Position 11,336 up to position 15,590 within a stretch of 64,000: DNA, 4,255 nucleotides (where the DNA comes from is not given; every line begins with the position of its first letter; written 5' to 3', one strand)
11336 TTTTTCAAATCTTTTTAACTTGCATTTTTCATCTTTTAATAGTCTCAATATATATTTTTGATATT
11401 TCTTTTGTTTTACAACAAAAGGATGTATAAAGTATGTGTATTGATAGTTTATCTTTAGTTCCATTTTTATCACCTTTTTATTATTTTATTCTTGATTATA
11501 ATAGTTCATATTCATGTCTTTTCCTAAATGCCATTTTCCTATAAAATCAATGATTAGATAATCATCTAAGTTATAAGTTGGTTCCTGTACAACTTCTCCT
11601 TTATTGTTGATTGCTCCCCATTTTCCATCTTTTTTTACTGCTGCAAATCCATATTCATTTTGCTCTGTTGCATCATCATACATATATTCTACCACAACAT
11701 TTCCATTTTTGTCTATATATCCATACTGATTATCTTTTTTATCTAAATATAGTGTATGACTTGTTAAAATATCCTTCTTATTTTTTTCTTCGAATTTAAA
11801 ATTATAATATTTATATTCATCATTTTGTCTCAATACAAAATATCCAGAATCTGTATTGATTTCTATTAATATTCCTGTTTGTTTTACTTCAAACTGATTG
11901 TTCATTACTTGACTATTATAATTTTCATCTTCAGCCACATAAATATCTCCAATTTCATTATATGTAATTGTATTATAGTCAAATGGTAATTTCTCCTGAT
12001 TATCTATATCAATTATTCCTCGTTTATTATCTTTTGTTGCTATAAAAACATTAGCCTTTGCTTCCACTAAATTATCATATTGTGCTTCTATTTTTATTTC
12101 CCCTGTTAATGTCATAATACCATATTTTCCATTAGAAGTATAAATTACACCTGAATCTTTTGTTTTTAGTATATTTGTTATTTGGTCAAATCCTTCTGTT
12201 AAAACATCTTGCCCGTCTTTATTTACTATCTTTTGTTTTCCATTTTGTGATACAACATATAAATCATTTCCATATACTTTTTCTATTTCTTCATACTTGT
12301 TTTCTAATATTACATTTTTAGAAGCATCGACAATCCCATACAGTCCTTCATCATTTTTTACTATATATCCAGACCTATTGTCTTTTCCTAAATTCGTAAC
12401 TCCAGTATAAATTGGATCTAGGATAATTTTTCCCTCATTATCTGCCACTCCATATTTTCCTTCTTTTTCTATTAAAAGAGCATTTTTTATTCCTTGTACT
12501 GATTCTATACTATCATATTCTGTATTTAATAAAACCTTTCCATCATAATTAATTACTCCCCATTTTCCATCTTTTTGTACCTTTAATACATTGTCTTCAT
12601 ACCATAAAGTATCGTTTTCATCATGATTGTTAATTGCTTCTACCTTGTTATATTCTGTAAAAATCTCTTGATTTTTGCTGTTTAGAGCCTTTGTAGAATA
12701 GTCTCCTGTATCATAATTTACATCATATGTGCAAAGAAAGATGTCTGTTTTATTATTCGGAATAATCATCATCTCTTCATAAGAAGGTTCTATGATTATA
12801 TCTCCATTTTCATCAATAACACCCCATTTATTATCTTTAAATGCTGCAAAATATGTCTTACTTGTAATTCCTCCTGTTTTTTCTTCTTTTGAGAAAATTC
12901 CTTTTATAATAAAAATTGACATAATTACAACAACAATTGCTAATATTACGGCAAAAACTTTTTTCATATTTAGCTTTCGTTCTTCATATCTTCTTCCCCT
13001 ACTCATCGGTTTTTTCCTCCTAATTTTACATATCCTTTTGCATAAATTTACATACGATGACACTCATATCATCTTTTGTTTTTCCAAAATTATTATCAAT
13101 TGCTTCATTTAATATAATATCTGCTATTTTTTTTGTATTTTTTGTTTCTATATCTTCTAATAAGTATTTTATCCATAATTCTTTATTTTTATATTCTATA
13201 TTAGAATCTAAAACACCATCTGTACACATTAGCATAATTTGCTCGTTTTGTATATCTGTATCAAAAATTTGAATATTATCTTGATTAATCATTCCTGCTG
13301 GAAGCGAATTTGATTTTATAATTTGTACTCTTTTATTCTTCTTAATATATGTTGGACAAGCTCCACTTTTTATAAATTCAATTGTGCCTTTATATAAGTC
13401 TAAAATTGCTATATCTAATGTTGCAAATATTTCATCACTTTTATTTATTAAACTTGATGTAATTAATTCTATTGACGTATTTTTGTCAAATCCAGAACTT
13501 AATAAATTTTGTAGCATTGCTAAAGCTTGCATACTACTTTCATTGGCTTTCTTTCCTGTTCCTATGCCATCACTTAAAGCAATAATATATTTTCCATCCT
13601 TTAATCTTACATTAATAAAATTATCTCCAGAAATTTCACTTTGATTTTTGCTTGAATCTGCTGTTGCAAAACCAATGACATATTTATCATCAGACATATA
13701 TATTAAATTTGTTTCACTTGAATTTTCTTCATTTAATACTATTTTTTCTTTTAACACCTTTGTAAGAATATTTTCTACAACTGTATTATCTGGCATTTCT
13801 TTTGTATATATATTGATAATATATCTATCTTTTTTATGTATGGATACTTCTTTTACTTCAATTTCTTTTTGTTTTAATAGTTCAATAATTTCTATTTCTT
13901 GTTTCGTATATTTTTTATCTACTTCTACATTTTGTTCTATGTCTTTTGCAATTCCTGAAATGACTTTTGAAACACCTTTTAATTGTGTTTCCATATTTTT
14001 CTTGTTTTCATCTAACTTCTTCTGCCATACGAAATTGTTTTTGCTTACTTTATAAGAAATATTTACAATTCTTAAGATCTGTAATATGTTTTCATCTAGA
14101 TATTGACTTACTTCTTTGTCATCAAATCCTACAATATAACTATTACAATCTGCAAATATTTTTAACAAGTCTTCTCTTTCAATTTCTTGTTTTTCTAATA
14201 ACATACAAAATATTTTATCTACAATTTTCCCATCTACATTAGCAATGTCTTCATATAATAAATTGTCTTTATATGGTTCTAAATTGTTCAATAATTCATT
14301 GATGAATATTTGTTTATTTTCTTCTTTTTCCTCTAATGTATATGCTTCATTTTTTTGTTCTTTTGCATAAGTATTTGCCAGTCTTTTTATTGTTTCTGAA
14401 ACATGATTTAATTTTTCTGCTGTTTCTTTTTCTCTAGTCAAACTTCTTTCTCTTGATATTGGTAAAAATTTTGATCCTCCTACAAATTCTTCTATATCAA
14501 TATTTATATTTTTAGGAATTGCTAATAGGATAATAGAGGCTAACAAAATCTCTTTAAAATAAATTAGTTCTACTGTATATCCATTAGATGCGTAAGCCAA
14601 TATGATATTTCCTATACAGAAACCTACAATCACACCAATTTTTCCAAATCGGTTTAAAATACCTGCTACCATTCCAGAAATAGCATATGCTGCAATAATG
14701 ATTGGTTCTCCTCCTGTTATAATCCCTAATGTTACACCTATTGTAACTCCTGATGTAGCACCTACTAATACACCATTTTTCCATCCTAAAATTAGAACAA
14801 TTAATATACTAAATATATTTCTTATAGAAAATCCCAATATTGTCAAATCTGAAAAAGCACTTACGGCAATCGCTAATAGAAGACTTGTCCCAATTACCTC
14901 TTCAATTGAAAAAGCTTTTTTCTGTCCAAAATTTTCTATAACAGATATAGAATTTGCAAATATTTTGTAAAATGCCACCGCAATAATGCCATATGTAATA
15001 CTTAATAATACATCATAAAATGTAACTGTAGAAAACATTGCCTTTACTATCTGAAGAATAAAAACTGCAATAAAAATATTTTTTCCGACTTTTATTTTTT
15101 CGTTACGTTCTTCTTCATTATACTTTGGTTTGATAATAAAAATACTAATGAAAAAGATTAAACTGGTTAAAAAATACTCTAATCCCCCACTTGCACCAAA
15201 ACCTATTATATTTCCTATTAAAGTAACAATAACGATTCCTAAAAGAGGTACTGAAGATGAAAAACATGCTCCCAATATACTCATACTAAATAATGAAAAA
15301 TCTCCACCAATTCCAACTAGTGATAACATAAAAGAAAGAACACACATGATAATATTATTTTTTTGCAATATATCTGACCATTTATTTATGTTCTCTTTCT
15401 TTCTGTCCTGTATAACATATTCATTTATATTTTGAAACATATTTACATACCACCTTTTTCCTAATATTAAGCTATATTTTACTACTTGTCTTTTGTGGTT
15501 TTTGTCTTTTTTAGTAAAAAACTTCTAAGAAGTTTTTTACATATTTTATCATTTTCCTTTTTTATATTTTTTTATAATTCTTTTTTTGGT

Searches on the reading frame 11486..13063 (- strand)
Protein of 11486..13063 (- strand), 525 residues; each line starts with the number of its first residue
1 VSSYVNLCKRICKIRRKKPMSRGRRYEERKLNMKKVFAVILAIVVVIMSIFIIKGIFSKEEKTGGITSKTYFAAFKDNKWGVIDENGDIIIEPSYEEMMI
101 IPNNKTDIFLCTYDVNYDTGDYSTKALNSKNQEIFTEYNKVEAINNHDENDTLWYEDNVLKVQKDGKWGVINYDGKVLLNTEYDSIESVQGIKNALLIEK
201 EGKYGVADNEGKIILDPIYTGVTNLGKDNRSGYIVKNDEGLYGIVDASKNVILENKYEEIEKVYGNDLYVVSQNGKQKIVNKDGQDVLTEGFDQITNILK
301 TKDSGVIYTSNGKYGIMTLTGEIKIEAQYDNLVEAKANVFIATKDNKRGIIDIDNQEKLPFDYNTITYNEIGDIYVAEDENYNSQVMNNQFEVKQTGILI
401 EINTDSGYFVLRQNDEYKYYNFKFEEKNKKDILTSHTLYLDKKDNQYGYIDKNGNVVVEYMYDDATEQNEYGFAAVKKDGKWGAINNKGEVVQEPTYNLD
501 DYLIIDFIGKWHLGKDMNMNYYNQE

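Call 7: search_protein_families(library=pfam, proteins=[window:11486-13063:-], max_evalue=0.001)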
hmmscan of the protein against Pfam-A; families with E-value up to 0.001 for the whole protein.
window:11486-13063:- (525 aa): 1 family
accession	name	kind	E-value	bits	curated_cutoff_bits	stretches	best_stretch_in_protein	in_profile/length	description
PF14903.11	WG_beta_rep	-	3.8e-31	107.2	25.6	2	447-482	1-35/35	WG containing repeat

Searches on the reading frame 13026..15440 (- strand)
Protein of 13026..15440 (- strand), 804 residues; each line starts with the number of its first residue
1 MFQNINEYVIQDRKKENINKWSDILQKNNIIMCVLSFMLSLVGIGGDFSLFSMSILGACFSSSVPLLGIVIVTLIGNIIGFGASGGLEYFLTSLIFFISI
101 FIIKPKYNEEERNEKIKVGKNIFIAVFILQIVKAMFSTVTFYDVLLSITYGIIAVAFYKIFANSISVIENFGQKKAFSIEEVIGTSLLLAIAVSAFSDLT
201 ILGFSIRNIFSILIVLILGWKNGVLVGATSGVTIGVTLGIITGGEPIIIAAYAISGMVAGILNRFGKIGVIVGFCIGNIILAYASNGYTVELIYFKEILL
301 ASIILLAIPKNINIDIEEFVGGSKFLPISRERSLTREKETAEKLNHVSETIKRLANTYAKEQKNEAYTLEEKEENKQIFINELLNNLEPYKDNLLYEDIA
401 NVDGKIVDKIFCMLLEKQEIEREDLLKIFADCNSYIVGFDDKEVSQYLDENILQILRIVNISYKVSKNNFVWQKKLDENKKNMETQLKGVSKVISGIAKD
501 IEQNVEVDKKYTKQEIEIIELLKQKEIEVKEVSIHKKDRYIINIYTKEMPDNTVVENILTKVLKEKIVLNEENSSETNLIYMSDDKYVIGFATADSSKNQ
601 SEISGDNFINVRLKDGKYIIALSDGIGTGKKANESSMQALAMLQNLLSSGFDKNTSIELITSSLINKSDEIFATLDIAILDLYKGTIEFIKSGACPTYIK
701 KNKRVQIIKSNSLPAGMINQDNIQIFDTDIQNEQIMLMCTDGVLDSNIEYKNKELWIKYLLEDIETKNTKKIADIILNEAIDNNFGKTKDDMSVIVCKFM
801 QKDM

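Call 7: search_protein_families(library=pfam, proteins=[window:13026-15440:-], max_evalue=0.001)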
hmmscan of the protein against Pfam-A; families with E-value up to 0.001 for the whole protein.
window:13026-15440:- (804 aa): 2 families
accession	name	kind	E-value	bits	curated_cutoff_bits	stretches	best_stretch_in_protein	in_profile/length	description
PF19732.4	SpoIIE_N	-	2.5e-41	142.4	27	2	10-382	22-390/605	Stage II sporulation protein E N-terminal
PF07228.17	SpoIIE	-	7.6e-24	85.2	25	1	615-799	2-191/192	Stage II sporulation protein E (SpoIIE)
